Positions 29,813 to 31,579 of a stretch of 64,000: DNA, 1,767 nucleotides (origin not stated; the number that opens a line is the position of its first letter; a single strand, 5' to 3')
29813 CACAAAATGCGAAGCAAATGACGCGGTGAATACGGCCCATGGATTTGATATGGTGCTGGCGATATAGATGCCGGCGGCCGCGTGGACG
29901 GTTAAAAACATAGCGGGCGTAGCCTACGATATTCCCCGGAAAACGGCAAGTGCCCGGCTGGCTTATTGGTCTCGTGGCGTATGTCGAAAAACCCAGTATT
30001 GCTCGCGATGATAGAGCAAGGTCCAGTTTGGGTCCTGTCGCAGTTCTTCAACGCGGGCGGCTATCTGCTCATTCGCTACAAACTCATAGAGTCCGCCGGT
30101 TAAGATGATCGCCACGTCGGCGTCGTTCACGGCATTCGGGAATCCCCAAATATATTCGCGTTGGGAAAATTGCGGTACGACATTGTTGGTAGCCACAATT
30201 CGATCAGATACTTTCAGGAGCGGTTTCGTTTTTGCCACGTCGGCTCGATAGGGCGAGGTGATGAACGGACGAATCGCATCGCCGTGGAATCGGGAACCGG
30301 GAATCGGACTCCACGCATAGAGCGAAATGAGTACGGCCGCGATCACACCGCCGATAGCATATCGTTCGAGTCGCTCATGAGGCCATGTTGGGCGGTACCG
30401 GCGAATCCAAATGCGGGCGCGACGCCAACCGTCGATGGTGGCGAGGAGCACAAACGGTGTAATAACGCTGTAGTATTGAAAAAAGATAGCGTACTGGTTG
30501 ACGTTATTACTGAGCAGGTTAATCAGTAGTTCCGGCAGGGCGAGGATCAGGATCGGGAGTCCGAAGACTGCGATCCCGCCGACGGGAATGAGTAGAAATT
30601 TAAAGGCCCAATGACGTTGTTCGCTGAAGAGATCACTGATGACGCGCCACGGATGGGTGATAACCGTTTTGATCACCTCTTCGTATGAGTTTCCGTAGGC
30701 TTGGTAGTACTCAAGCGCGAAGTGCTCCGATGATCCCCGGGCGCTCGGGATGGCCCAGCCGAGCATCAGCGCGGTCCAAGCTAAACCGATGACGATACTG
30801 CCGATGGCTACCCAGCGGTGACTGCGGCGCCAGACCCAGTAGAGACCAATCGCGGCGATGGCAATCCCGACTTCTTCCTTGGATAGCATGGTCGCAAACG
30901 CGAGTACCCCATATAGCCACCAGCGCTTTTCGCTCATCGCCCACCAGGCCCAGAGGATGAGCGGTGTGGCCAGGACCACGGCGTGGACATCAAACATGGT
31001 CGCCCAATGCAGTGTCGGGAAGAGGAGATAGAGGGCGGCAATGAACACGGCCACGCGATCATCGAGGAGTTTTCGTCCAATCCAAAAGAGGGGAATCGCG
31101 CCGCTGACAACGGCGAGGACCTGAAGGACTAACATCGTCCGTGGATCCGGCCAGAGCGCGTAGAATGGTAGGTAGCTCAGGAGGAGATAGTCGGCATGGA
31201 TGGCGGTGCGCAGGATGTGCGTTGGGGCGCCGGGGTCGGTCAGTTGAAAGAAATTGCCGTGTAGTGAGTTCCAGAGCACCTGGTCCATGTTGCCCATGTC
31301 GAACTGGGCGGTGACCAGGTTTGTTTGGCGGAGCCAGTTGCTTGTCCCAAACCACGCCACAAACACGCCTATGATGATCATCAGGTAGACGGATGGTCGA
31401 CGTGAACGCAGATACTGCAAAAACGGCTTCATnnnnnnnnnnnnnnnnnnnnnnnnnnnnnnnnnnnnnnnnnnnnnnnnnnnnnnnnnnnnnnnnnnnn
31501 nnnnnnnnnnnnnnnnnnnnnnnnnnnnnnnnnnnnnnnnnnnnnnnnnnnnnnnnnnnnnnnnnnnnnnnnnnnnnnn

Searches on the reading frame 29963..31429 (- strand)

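Call 21: search_protein_families(library=pfam, proteins=[window:29963-31429:-], max_evalue=0.001)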
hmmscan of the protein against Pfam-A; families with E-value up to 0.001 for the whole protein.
window:29963-31429:- (488 aa): 2 families
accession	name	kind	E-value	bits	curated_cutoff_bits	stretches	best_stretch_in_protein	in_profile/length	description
PF09852.15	DUF2079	-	1.1e-65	222.9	28.2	1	36-439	3-416/459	Predicted membrane protein (DUF2079)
PF13231.12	PMT_2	-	0.00015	22.4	26.1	1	99-214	24-149/160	Dolichyl-phosphate-mannose-protein mannosyltransferase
